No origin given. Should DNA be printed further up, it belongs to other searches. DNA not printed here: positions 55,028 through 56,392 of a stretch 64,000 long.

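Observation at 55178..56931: Stand-alone RelA/SpoT synthetase with an uncharacterised C-terminal domain, followed by DksA/TraR zinc-finger and small-ORF genes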

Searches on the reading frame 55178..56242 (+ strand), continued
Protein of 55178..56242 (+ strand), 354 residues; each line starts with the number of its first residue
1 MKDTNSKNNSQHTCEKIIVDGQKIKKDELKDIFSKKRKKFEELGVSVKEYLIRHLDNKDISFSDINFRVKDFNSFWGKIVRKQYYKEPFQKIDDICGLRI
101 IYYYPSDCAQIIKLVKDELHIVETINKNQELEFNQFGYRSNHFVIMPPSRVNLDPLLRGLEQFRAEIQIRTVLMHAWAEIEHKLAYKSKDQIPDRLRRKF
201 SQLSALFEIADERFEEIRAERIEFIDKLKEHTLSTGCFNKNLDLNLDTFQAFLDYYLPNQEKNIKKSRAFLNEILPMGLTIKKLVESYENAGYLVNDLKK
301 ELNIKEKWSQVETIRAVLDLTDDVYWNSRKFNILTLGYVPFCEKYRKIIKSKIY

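Call 72: search_dna_similar(query=window:55178-56239:+, collection=phages, mode=protein, max_rows=25)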
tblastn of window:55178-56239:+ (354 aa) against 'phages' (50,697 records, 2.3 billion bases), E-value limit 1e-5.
Records with a match: 25; places in all: 25; records where one place covers at least 80% of the query: 1.
Best place of each record, by identity: <60% 25.
By first word of the organism name: Listeria 10; Bacteriophage 7; Mycobacterium 2; Staphylococcus 2; Vibrio 1; Enterococcus 1; Ralstonia 1; Streptococcus 1.
By host as written in the record: Listeria monocytogenes 10; - 7; Staphylococcus aureus 2; Vibrio cyclitrophicus 10N.261.45.F7 1; Mycobacterium abscessus GD68 1; Mycobacterium abscessus GD04 1; Enterococcus faecalis 1; Ralstonia solanacearum T334 1; and 1 more.
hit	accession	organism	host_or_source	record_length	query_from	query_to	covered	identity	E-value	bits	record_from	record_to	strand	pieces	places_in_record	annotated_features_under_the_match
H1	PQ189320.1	Vibrio phage 10N.261.45.F7_PE002A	Vibrio cyclitrophicus 10N.261.45.F7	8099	28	350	91%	33.5%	2e-45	172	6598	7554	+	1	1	hypothetical protein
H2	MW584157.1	Mycobacterium phage prophi68-1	Mycobacterium abscessus GD68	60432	68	206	39%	35.0%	2e-13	78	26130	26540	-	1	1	42: GTP pyrophosphokinase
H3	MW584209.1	Mycobacterium phage prophiGD04-1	Mycobacterium abscessus GD04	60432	68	206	39%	35.0%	2e-13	78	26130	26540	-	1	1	42: GTP pyrophosphokinase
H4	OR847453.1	Listeria phage LM 4-11-1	Listeria monocytogenes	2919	30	204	49%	27.3%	3e-8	61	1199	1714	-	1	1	record has no annotation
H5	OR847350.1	Listeria phage LM 4-11-1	Listeria monocytogenes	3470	30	204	49%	27.3%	3e-8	61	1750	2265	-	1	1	record has no annotation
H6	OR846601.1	Enterococcus phage Efs 1-1-1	Enterococcus faecalis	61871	57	204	42%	31.4%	5e-9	64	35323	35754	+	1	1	record has no annotation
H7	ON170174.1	Ralstonia phage YO102_1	Ralstonia solanacearum T334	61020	46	186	40%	31.5%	2e-9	65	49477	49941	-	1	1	record has no annotation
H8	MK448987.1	Streptococcus phage Javan576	Streptococcus suis LS2Z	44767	65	200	38%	31.7%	2e-8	62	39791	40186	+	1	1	GTP pyrophosphokinase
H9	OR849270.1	Listeria phage LM 4-14-1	Listeria monocytogenes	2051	55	204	42%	28.7%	9e-8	59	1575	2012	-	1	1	record has no annotation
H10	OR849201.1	Listeria phage LM 4-14-1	Listeria monocytogenes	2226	55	204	42%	28.7%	9e-8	59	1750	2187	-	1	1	record has no annotation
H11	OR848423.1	Listeria phage LM 4-14-1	Listeria monocytogenes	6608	68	200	38%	31.9%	3e-6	55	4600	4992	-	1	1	record has no annotation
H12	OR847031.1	Listeria phage LM 4-11-1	Listeria monocytogenes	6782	68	200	38%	31.9%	3e-6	55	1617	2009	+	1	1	record has no annotation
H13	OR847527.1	Listeria phage LM 4-11-1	Listeria monocytogenes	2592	68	196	36%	32.8%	5e-6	54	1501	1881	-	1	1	record has no annotation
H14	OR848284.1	Listeria phage LM 4-14-1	Listeria monocytogenes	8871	68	196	36%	32.8%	6e-6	54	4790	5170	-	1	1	record has no annotation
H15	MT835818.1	Bacteriophage sp.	human fecal samples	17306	65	205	40%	29.1%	4e-6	55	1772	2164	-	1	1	record has no annotation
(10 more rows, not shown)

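Call 73: search_dna_similar(query=window:55178-56239:+, collection=plasmids, mode=protein, max_rows=25)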
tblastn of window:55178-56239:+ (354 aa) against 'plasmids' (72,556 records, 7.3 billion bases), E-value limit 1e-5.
Records with a match: 156; places in all: 158; records where one place covers at least 80% of the query: 0.
Best place of each record, by identity: <60% 156.
By first word of the organism name: Bacillus 102; Ralstonia 17; Rhizobium 5; Enterococcus 5; Agrobacterium 5; Streptomyces 3; Cetobacterium 2; Listeria 2; Tsukamurella 2; Staphylococcus 2; and 10 more.
By predicted mobility (MOB-suite, as given by PLSDB): conjugative 101; non-mobilizable 40; mobilizable 15.
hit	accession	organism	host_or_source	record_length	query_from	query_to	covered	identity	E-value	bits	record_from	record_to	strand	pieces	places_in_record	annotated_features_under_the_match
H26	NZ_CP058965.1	Klebsiella pneumoniae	sewage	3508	33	205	49%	39.2%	4e-23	107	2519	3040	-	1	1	hypothetical protein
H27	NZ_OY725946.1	Bacteroides finegoldii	-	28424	24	206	52%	36.8%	1e-21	103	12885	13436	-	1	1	(p)ppGpp synthetase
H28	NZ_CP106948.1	Bacillus thuringiensis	BGSC database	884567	41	206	47%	37.3%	8e-22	104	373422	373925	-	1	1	hypothetical protein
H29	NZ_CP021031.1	Rhizobium sp. NXC14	Phaseolus vulgaris,cell culture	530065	33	287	72%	23.5%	3e-7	60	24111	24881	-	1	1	RelA/SpoT domain-containing protein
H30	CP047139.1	Ralstonia solanacearum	Potato,Single cell,tuber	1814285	42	206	47%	36.3%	3e-22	105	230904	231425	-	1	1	hypothetical protein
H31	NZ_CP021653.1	Ralstonia solanacearum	Solanum lycopersicum,Tomato with ...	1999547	42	206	47%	36.3%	3e-22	105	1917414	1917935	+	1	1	none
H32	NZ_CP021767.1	Ralstonia solanacearum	Solanum lycopersicum,Tomato with ...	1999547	42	206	47%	36.3%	3e-22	105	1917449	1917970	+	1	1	none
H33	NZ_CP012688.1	Ralstonia solanacearum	Solanum commersonii,whole organism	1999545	42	206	47%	36.3%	3e-22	105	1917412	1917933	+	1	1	none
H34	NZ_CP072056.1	Bacillus mycoides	cell culture,soil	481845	49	206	45%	37.4%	4e-18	93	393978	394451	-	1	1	hypothetical protein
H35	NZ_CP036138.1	Bacillus mycoides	cell culture,soil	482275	49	206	45%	37.4%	4e-18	93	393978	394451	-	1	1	hypothetical protein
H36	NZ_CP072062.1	Bacillus mycoides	cell culture,soil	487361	49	206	45%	37.4%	4e-18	93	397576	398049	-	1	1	hypothetical protein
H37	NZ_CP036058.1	Bacillus mycoides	cell culture,soil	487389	49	206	45%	37.4%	4e-18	93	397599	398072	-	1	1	hypothetical protein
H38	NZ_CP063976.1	Bacillus cereus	Soil in tiger area of zoo,cell culture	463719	41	200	45%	36.8%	1e-19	98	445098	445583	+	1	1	hypothetical protein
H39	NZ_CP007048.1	Rhizobium leguminosarum bv. trifolii WSM1689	root nodule of Trifolium uniflorum ...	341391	33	287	72%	22.8%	6e-7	59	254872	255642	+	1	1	RelA/SpoT domain-containing protein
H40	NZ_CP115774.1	Paracoccus sediminicola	cell culture,sediment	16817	45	206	46%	35.2%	1e-15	86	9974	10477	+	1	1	hypothetical protein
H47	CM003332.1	Clostridium botulinum C/D str. BKT12695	Chicken,caecum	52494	11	206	55%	27.8%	6e-9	65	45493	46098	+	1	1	RelA/SpoT domain-containing protein | nucleoid-associated protein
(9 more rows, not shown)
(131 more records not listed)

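Call 74: get_annotated_region(hit=H1, flank=7000)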
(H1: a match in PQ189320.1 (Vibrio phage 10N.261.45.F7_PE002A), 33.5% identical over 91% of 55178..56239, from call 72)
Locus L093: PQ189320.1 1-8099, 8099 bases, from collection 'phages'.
description: Vibrio phage 10N.261.45.F7_PE002A, complete genome.
organism: Vibrio phage 10N.261.45.F7_PE002A (NCBI taxid 3385300)
taxonomy: Viruses; Monodnaviria; Loebvirae; Hofneiviricota; Faserviricetes; Tubulavirales
host: Vibrio cyclitrophicus 10N.261.45.F7; source: seawater; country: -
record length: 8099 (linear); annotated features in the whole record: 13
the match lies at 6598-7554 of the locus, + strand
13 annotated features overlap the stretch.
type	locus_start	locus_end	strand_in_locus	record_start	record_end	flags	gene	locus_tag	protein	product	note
CDS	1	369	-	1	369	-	-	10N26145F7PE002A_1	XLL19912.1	hypothetical protein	-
CDS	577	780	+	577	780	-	-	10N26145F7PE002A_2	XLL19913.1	hypothetical protein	DNA_primase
CDS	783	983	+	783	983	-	-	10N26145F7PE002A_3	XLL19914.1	hypothetical protein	-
CDS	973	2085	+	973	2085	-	-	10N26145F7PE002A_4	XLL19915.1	hypothetical protein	DNA_replication_initiation_protein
CDS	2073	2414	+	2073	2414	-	-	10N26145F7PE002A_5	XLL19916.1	hypothetical protein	Protein_of_unknown_function_(DUF1293)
CDS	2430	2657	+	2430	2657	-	-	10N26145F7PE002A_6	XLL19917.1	hypothetical protein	-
CDS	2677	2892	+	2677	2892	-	-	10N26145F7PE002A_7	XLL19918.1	hypothetical protein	Vpf81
CDS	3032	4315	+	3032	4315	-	-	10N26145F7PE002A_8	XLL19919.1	hypothetical protein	-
CDS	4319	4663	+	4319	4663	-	-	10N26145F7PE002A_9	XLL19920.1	hypothetical protein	ACE_VIBCH_Accessory_cholera_enterotoxin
CDS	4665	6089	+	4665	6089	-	-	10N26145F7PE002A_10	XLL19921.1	hypothetical protein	G1P_BPPHL_Gene_1_protein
CDS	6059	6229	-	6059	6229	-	-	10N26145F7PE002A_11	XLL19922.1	hypothetical protein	-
CDS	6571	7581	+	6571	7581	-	-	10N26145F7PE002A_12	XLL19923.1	hypothetical protein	Nucleotidyltransferase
CDS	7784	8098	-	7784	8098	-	-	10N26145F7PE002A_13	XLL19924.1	hypothetical protein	putative_transcription_regulator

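Call 75: get_annotated_region(hit=H47, flank=3000)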
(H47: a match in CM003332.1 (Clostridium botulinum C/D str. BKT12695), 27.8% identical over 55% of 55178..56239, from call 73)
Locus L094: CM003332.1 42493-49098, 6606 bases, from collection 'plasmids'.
description: Clostridium botulinum C/D str. BKT12695 plasmid p2CbBKT12695, complete sequence, whole genome shotgun sequence
organism: Clostridium botulinum C/D str. BKT12695 (NCBI taxid 1443125)
taxonomy: Bacteria; Bacillota; Clostridia; Eubacteriales; Clostridiaceae; Clostridium; Clostridium botulinum; Clostridium botulinum C/D str. BKT12695
host: -; source: Chicken,caecum; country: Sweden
typing (MOB-suite, as given by PLSDB): non-mobilizable
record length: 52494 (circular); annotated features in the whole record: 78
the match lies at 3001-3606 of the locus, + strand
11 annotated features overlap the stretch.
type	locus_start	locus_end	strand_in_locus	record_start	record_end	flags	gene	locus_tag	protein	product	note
CDS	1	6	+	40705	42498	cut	-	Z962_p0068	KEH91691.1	phage minor structural protein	-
CDS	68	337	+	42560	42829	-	-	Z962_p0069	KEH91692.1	hypothetical protein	-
CDS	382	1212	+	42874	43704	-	-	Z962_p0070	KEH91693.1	N-acetylmuramoyl-L-alanine amidase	-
CDS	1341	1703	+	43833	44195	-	-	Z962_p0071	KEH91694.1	hypothetical protein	-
CDS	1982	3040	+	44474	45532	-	-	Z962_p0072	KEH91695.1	nucleoid-associated protein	-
CDS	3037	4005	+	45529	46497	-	-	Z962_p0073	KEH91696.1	RelA/SpoT domain-containing protein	-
CDS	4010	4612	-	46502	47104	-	-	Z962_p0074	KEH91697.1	hypothetical protein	-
CDS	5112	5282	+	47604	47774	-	-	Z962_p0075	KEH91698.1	DNA-binding protein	-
CDS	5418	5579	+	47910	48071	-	-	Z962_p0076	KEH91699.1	hypothetical protein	-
CDS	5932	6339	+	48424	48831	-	-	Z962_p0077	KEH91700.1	hypothetical protein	-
CDS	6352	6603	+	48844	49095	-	-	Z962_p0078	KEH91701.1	hypothetical protein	-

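Call 94: search_protein_families(library=padloc, proteins=[L007:8636-9727:+, L066:2865-3842:+, L094:3037-4002:+, L093:6571-7578:+, P0007, P0082, P0041], max_evalue=0.001)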
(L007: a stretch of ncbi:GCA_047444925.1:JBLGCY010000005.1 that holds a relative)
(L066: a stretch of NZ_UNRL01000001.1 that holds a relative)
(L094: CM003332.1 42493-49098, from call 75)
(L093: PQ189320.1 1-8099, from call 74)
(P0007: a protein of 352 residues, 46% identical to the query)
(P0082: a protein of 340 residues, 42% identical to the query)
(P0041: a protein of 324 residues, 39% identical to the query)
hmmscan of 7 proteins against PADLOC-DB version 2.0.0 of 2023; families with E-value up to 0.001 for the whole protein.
L007:8636-9727:+ (364 aa): 1 family
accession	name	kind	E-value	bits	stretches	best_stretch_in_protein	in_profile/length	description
PDLC01193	Cas11b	-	0.00031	18.7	1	30-103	14-88/164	CAS-I-B; effector_SS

L066:2865-3842:+ (326 aa): 1 family
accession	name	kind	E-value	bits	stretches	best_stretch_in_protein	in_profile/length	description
PDLC04999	PDC-S33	-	1.3e-14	52.4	1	22-229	51-255/349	-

L094:3037-4002:+ (322 aa): 1 family
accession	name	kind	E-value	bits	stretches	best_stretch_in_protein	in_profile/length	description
PDLC04999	PDC-S33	-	2.4e-10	38.4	1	13-163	32-174/349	-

L093:6571-7578:+ (336 aa): 1 family
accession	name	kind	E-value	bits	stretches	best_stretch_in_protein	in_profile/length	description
PDLC04999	PDC-S33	-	1.3e-17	62.3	1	28-160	50-176/349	-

P0007 (352 aa): 1 family
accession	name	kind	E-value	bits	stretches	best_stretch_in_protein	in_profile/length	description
PDLC04999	PDC-S33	-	3.4e-16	57.6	1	33-217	40-228/349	-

P0082 (340 aa): 1 family
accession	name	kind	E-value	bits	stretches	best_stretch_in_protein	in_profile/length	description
PDLC04999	PDC-S33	-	9e-19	66.1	1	27-274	53-300/349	-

P0041 (324 aa): 1 family
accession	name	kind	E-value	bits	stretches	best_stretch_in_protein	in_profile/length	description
PDLC04999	PDC-S33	-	2.4e-17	61.4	1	22-284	49-309/349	-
